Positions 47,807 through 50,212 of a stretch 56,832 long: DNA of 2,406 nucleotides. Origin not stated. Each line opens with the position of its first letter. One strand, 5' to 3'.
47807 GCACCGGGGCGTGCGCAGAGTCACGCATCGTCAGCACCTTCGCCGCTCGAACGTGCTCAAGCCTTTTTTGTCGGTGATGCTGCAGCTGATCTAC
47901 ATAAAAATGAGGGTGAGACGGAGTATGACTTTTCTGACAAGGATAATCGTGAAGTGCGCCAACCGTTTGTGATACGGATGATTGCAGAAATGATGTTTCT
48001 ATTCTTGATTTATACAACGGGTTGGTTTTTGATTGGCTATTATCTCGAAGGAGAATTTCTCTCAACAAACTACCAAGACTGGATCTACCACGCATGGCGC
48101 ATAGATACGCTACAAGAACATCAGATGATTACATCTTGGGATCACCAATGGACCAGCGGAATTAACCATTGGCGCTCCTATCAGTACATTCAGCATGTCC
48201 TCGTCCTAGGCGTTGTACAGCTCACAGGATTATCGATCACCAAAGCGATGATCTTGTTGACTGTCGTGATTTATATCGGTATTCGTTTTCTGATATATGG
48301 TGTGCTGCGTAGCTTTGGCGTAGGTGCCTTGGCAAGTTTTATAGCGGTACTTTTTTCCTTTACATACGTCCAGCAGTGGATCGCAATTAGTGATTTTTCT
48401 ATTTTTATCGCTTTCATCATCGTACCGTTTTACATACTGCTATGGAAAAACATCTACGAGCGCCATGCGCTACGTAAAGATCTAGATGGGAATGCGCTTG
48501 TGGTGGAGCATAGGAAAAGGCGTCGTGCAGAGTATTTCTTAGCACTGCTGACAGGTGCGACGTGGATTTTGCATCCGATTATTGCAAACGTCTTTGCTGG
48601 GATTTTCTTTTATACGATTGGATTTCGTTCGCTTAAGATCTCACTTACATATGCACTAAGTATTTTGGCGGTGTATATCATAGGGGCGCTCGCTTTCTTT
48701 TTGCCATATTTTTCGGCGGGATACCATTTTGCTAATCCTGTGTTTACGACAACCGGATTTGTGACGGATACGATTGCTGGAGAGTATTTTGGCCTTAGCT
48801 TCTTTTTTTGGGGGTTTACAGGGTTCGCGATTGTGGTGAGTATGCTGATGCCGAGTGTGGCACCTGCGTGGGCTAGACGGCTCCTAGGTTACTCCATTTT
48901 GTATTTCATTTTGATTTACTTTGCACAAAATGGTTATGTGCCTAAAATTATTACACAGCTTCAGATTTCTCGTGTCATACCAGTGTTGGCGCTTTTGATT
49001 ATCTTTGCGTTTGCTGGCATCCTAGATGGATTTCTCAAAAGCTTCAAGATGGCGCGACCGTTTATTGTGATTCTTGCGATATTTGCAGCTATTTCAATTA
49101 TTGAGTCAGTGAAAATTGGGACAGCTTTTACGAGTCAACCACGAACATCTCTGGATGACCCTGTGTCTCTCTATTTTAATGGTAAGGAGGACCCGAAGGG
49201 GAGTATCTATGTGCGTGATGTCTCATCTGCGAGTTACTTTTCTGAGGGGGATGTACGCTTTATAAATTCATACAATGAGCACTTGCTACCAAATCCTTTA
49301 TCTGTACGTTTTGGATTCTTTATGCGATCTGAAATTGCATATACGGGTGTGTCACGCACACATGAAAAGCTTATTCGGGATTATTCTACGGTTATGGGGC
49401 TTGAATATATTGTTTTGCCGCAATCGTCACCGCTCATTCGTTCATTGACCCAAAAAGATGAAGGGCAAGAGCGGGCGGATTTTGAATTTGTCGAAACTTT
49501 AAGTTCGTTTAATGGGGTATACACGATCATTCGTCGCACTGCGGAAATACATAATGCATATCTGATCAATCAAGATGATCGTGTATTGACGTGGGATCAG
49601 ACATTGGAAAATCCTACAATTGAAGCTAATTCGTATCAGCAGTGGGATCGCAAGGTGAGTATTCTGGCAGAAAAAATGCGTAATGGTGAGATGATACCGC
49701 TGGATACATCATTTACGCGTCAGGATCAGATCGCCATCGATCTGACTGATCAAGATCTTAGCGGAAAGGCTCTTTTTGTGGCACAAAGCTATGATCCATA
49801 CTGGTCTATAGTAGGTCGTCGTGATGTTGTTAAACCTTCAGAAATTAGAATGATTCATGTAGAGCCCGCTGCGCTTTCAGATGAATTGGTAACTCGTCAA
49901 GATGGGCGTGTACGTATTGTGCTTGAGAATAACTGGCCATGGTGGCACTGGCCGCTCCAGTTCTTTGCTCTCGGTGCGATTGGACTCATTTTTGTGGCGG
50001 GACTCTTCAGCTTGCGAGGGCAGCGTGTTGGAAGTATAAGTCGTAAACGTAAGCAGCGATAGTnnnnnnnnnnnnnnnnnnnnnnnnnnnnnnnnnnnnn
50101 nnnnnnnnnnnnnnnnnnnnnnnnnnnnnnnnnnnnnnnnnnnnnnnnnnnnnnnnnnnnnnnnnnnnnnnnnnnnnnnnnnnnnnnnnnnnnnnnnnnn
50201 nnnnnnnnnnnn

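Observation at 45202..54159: Six-gene operon coupling a GH81 beta-1,3-glucanase to a processive GT2 synthase, a YfhO-like GT-C, a HlyD adaptor, GtrA and an FAD oxidoreductase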

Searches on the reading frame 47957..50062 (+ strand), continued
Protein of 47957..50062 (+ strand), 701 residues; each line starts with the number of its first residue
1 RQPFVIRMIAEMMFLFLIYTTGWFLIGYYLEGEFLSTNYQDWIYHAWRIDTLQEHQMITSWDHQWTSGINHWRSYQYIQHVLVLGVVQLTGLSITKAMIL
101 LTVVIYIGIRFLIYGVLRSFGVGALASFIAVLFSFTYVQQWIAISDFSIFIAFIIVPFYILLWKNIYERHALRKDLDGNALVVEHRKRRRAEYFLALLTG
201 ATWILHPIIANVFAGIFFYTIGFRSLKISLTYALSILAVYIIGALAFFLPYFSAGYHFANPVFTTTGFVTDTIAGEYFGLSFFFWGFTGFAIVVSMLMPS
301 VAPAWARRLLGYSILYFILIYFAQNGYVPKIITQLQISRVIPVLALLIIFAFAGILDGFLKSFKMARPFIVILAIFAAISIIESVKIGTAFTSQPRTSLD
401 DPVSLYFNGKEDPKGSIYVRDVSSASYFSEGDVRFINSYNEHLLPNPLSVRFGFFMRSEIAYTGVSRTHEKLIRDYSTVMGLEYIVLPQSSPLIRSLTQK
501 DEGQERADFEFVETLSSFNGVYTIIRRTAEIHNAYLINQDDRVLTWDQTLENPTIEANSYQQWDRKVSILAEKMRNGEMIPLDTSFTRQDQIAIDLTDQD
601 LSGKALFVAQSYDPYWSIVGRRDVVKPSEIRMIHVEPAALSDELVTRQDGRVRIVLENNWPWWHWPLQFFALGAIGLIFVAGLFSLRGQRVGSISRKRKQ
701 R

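Call 46: find_encoding_contigs(protein=P0114, flank=8000, max_places=2)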
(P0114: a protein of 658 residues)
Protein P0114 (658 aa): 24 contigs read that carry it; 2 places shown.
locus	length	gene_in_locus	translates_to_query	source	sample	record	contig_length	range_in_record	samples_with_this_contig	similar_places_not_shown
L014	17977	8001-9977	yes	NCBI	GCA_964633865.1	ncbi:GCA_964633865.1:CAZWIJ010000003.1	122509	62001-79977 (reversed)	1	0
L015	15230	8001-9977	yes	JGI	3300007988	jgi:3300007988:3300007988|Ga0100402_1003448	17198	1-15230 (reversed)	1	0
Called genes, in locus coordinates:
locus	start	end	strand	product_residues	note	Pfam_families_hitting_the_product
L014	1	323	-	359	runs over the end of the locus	PF21543:CvfB_2nd (faint), PF23459:S1_RRP5 (faint), PF24685:OB_RRP5_4th (faint), PF00575:S1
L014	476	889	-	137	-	-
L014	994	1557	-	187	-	PF01035:DNA_binding_1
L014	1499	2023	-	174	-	PF13238:AAA_18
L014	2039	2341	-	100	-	-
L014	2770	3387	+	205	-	-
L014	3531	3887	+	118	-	-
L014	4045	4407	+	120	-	-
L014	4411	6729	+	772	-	PF02190:LON_substr_bdg, PF00004:AAA, PF07728:AAA_5 (weak), PF22667:Lon_lid, PF05362:Lon_C, PF13541:ChlI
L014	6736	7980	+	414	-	PF00579:tRNA-synt_1b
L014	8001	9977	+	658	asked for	-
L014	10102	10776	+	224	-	PF13482:RNase_H_2, PF03104:DNA_pol_B_exo1 (weak), PF10108:DNA_pol_B_exo2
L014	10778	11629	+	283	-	PF00535:Glycos_transf_2, PF10111:Glyco_tranf_2_2 (weak), PF13641:Glyco_tranf_2_3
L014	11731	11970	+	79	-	-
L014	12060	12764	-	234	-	-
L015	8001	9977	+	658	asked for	-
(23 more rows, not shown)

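Call 47: find_encoding_contigs(protein=P0129, flank=8000, max_places=2)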
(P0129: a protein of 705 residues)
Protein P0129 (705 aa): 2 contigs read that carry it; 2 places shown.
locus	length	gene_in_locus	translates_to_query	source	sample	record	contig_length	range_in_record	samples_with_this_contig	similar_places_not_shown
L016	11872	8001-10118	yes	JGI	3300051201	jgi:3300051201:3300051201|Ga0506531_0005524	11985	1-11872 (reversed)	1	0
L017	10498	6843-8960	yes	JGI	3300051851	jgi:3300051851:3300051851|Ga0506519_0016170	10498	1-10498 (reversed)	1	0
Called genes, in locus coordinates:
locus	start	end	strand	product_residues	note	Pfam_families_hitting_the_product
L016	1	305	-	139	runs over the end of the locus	?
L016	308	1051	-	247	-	PF05401:NodS (weak), PF05219:DREV, PF13489:Methyltransf_23, PF00398:RrnaAD (weak), PF13847:Methyltransf_31 (faint), PF08241:Methyltransf_11, PF08242:Methyltransf_12, PF13649:Methyltransf_25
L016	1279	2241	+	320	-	PF13489:Methyltransf_23, PF07021:MetW, PF13847:Methyltransf_31 (weak), PF08241:Methyltransf_11, PF08242:Methyltransf_12 (weak), PF13649:Methyltransf_25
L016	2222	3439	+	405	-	PF00534:Glycos_transf_1, PF13692:Glyco_trans_1_4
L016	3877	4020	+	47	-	-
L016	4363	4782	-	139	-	-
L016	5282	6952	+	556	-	PF02366:PMT, PF13231:PMT_2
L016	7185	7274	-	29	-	-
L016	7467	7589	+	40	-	-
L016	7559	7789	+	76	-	-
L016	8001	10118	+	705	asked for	-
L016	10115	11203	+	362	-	PF00535:Glycos_transf_2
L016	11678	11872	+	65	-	?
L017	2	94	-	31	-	?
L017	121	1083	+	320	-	PF13489:Methyltransf_23, PF07021:MetW, PF13847:Methyltransf_31 (weak), PF08241:Methyltransf_11, PF08242:Methyltransf_12 (weak), PF13649:Methyltransf_25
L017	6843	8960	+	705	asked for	-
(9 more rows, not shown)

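Call 48: find_encoding_contigs(protein=P0088, flank=8000, max_places=2)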
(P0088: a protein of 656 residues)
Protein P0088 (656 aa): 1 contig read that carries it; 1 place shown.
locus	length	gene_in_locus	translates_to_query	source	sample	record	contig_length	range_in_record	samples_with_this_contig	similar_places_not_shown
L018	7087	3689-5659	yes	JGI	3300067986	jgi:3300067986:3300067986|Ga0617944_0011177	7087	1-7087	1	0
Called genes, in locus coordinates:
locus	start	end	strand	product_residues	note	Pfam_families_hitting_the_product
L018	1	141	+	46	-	?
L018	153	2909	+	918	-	PF13506:Glyco_transf_21, PF00535:Glycos_transf_2, PF13641:Glyco_tranf_2_3, PF13632:Glyco_trans_2_3, PF03118:RNA_pol_A_CTD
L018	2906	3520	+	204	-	PF09721:Exosortase_EpsH (weak)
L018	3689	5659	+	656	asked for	PF09586:YfhO (faint)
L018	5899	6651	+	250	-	PF09335:VTT_dom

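Call 49: find_encoding_contigs(protein=P0101, flank=8000, max_places=2)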
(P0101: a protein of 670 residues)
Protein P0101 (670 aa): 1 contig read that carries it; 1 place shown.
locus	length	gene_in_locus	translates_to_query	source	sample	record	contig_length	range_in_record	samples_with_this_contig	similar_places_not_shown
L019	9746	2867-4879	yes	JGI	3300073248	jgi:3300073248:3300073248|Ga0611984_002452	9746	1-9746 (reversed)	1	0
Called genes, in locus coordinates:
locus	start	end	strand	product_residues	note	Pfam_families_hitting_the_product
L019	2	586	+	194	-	?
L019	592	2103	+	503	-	PF13641:Glyco_tranf_2_3, PF00535:Glycos_transf_2, PF13506:Glyco_transf_21, PF13632:Glyco_trans_2_3, PF03552:Cellulose_synt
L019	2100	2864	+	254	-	PF00364:Biotin_lipoyl (faint), PF25984:BSH_YknX (weak)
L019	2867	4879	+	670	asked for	-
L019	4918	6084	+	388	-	PF11258:DUF3048, PF17479:DUF3048_C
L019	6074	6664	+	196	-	-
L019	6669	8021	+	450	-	PF21760:SecD_1st, PF22599:SecDF_P1_head, PF02355:SecD_SecF_C, PF03176:MMPL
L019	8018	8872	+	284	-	PF02355:SecD_SecF_C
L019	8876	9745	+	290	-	?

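Call 79: find_encoding_contigs(protein=P0018, flank=9000, max_places=2)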
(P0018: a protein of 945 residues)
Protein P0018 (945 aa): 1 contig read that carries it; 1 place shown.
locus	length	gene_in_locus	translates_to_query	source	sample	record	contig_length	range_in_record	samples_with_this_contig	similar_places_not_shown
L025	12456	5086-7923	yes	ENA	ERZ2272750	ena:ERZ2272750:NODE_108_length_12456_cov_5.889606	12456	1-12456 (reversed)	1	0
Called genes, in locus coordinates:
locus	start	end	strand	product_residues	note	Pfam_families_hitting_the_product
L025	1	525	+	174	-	?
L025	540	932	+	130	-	PF13473:Cupredoxin_1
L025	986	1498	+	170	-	-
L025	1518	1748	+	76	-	PF21956:DUF6922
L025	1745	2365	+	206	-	PF08843:AbiEii (faint)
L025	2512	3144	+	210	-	-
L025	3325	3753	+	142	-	PF04138:GtrA_DPMS_TM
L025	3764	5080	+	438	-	PF00890:FAD_binding_2 (weak), PF01266:DAO, PF01494:FAD_binding_3 (weak), PF01593:Amino_oxidase, PF01946:Thi4 (weak), PF07992:Pyr_redox_2 (weak), PF12831:FAD_oxidored (weak), PF13450:NAD_binding_8, +2 more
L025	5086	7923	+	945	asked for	PF00535:Glycos_transf_2, PF13641:Glyco_tranf_2_3 (faint)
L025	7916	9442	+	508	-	PF00535:Glycos_transf_2, PF13641:Glyco_tranf_2_3, PF13506:Glyco_transf_21, PF13632:Glyco_trans_2_3, PF03552:Cellulose_synt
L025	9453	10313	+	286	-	PF25919:BSH_CusB (faint), PF00364:Biotin_lipoyl (faint), PF25917:BSH_RND (weak)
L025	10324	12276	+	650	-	PF17652:Glyco_hydro81C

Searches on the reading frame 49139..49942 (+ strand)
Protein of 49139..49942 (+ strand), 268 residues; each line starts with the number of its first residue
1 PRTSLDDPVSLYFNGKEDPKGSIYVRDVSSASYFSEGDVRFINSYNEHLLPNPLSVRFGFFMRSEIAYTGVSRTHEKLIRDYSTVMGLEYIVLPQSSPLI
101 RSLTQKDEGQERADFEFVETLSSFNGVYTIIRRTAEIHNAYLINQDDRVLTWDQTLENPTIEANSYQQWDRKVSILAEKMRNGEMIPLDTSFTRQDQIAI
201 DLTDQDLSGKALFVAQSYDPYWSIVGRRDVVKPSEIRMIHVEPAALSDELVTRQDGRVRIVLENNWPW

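Call 65: predict_structure(alignment_id=A2)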
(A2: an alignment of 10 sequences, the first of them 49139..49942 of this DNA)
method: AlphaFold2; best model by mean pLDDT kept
length: 268 residues; sequences in the alignment: 10
mean_pLDDT: 79.4   pTM: 0.82
mean pLDDT of the five models: 79.4, 78.3, 77.6, 77.5, 76.2
residues with pLDDT >= 90: 83; 70-90: 125; 50-70: 34; < 50: 26
segments of 3 or more residues with pLDDT < 50: 1-5, 29-32, 43-47, 66-68, 157-164
pLDDT, mean of each block of 10 residues (from residue 1): 57 80 68 55 50 74 59 86 91 87 79 89 85 92 91 59 63 93 93 83 91 89 91 89 88 86 77
secondary structure, 60 per line:
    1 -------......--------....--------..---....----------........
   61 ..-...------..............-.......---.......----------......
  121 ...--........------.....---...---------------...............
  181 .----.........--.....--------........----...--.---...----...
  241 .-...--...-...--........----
elements in order: H8-13 E22-25 E39-42 H53-62 H73-86 E88-94 H98-104 E115-123 E126-133 E140-144 H166-181 E186-194 E197-201 E210-217 E222-224 E231-233 E238-241 E252-254 E257-264

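Call 68: fold_search(model_id=the predicted structure, library=pdb)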
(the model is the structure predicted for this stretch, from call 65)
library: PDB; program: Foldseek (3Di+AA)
matches with E <= 10: 232; with E <= 0.001: 0
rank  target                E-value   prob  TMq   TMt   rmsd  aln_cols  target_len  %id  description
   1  6e0a_A                9.2e-02  0.06  0.13  0.13  17.3       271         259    9  Crystal Structure of Helicobacter pylori TlpA Chemoreceptor Ligand Binding Domain (released 2018-09-12)
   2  6wbx                  1.8e-01  0.72  0.19  0.05   5.2        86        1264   14  Single-Particle Cryo-EM Structure of Arabinofuranosyltransferase AftD from Mycobacteria, Mutant R1389S Class 1 (released 2020-05-13)
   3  6e0a_B                1.9e-01  0.03  0.08  0.08  14.8       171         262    9  Crystal Structure of Helicobacter pylori TlpA Chemoreceptor Ligand Binding Domain (released 2018-09-12)
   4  6w98_A                2.7e-01  0.60  0.19  0.04   5.2        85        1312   14  Single-Particle Cryo-EM Structure of Arabinofuranosyltransferase AftD from Mycobacteria (released 2020-05-13)
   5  6wby                  3.2e-01  0.57  0.20  0.05   4.6        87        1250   15  Single-Particle Cryo-EM Structure of Arabinofuranosyltransferase AftD from Mycobacteria, Mutant R1389S Class 2 (released 2020-05-13)
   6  6sau_A                6.7e-01  0.06  0.13  0.09  13.1       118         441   10  Structural and functional characterisation of three novel fungal amylases with enhanced stability and pH tolerance. (released 2019-10-23)
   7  8j07_d0               7.1e-01  0.06  0.15  0.05  14.5       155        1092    9  96nm repeat of human respiratory doublet microtubule and associated axonemal complexes (released 2023-07-26)
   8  7jrd_A                8.5e-01  0.01  0.09  0.06  15.1       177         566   10  The crystal structure of lactoferrin binding protein B (LbpB) from Neisseria meningitidis in complex with human lactof (released 2021-10-13)
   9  3sao_A                9.0e-01  0.03  0.12  0.19  12.9       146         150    9  The Siderocalin Ex-FABP functions through dual ligand specificities (released 2011-12-28)
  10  7wzg_C                9.0e-01  0.02  0.09  0.10  15.4       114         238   15  Cypemycin N-terminal methyltransferase CypM (released 2023-02-22)
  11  2gf6_A                1.1e+00  0.02  0.10  0.16  12.7       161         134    7  CRYSTAL STRUCTURE OF A PUTATIVE THIOESTERASE (SSO2295) FROM SULFOLOBUS SOLFATARICUS AT 1.91 A RESOLUTION (released 2006-04-18)
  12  4egj_B                1.2e+00  0.01  0.10  0.09  16.4       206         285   10  Crystal structure of D-alanine-D-alanine ligase from Burkholderia xenovorans (released 2012-07-18)
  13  3vx0                  1.3e+00  0.06  0.14  0.09  15.6       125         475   12  Crystal Structure of alpha-amylase from Aspergillus oryzae (released 2013-09-11)
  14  5h05_B                1.3e+00  0.04  0.18  0.12  13.9       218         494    9  Crystal structure of AmyP E221Q in complex with MALTOTRIOSE (released 2017-08-16)
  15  5h05_A                1.4e+00  0.04  0.17  0.11  13.9       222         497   11  Crystal structure of AmyP E221Q in complex with MALTOTRIOSE (released 2017-08-16)
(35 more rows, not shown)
